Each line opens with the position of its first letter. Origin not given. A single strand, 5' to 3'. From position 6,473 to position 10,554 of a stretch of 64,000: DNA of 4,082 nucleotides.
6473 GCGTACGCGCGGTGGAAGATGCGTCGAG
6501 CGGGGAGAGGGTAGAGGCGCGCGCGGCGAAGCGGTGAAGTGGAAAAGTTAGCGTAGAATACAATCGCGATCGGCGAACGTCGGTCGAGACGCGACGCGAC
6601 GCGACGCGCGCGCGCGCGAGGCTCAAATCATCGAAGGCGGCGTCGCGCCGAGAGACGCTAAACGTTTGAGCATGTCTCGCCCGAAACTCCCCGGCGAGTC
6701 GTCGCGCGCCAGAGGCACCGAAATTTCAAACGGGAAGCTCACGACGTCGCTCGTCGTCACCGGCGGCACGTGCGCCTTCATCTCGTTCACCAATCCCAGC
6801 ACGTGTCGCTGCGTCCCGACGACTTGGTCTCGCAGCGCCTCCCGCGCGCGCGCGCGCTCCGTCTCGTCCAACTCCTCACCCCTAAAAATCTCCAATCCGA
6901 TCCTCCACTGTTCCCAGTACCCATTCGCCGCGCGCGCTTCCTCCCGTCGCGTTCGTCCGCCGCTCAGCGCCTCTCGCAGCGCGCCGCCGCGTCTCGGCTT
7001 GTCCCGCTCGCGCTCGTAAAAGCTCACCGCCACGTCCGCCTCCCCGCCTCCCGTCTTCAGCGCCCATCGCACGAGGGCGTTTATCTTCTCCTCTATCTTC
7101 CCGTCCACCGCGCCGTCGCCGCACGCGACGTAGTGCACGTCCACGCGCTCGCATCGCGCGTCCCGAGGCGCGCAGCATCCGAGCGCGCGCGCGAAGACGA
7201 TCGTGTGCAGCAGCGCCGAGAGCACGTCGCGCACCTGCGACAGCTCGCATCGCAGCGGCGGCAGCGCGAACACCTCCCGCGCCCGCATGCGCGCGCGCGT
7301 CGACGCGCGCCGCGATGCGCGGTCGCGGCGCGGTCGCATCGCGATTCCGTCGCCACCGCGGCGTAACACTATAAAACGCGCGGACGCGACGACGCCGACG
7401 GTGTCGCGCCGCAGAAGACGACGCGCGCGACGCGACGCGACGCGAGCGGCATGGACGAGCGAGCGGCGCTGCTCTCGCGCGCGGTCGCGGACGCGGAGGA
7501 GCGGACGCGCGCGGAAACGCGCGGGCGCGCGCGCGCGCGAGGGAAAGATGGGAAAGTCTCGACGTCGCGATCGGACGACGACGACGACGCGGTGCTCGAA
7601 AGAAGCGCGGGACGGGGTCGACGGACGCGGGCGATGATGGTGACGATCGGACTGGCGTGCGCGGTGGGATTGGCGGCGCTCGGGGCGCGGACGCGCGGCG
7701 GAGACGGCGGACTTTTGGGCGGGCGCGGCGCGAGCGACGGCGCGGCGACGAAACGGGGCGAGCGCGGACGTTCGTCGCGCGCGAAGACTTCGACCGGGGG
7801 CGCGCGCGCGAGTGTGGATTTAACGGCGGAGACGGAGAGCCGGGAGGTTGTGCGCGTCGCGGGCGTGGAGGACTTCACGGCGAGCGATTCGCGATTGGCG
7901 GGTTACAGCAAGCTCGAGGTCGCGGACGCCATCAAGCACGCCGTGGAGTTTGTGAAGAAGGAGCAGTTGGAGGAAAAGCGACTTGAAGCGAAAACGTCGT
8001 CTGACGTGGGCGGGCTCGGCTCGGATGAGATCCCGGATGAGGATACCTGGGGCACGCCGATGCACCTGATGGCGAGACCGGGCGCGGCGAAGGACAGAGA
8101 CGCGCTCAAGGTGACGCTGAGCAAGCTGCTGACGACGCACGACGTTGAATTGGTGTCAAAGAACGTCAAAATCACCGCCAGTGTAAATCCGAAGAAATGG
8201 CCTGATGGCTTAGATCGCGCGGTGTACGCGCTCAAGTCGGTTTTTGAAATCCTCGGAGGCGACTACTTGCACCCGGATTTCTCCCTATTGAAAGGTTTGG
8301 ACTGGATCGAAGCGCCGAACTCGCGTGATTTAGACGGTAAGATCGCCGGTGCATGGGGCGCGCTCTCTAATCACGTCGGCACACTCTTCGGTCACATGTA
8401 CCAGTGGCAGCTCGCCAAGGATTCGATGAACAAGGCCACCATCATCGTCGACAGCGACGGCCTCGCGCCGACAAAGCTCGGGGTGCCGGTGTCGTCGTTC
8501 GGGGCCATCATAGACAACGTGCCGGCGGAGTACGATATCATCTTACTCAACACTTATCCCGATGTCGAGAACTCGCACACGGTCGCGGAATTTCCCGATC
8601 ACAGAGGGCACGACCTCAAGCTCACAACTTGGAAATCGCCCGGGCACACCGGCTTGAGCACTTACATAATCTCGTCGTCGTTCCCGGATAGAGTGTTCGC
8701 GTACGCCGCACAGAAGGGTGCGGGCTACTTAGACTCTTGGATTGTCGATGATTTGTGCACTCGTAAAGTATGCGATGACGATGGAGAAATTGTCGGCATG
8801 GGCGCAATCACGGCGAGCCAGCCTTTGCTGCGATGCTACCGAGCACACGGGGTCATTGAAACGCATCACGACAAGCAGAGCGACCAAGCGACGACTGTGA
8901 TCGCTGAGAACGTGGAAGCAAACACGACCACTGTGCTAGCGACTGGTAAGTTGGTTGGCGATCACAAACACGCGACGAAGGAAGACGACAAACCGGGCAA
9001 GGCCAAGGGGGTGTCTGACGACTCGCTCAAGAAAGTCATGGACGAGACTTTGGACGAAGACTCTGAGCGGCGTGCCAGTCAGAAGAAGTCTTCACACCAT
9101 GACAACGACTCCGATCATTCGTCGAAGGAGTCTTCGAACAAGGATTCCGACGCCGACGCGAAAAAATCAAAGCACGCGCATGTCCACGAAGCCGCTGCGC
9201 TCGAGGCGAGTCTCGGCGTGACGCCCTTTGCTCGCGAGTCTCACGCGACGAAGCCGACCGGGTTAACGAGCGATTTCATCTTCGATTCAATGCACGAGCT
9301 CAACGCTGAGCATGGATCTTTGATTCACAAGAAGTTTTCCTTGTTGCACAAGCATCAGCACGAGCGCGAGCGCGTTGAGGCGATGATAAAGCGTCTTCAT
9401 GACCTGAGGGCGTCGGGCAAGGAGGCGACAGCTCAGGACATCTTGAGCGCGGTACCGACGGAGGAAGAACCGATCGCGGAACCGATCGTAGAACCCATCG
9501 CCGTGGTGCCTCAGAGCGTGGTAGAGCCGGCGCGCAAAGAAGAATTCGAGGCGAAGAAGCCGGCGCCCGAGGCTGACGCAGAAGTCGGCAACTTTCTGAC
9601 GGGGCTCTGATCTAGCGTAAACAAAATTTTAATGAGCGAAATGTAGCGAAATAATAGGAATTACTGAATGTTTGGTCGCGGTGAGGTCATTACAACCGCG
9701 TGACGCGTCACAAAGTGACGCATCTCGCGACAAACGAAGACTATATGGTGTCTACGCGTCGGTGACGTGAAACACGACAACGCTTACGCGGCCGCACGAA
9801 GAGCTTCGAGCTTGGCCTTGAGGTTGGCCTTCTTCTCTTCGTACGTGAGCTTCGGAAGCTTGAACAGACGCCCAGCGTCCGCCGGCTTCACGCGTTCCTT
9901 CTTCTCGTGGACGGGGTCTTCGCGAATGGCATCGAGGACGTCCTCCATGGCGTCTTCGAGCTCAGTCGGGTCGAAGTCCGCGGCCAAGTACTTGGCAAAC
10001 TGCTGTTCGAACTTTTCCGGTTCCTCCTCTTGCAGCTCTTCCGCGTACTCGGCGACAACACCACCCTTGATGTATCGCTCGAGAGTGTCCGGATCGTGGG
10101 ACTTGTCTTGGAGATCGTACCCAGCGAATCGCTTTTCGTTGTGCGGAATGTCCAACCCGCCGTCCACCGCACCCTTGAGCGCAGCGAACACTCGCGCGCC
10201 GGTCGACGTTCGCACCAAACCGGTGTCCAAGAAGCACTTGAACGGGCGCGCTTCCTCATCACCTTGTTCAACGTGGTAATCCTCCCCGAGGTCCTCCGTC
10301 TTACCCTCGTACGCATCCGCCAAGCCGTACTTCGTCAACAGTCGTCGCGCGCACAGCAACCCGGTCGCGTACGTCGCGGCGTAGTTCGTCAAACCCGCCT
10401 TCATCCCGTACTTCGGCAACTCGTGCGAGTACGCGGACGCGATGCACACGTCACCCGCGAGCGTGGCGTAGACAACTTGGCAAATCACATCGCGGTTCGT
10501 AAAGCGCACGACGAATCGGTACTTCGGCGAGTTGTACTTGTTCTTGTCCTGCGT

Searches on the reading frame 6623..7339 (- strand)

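Call 47: search_protein_families(library=pfam, proteins=[window:6623-7339:-], max_evalue=0.001)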
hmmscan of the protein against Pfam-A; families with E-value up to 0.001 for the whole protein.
window:6623-7339:- (238 aa): 1 family
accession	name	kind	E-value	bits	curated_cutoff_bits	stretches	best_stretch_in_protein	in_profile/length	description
PF07855.17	ATG101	-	3.3e-37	128.2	26.5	1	29-198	2-158/158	Autophagy-related protein 101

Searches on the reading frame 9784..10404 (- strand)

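Call 48: search_protein_families(library=pfam, proteins=[window:9784-10404:-], max_evalue=0.001)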
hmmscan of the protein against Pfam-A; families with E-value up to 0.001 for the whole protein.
window:9784-10404:- (206 aa): 2 families
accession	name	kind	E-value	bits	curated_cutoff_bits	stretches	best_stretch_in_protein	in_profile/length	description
PF17144.9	Ribosomal_L5e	-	7.6e-37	127.4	27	1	1-89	75-163/163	Ribosomal large subunit proteins 60S L5, and 50S L18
PF14204.11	Ribosomal_L18_c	-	1.7e-14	54.6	23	1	149-204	1-56/56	Ribosomal L18 C-terminal region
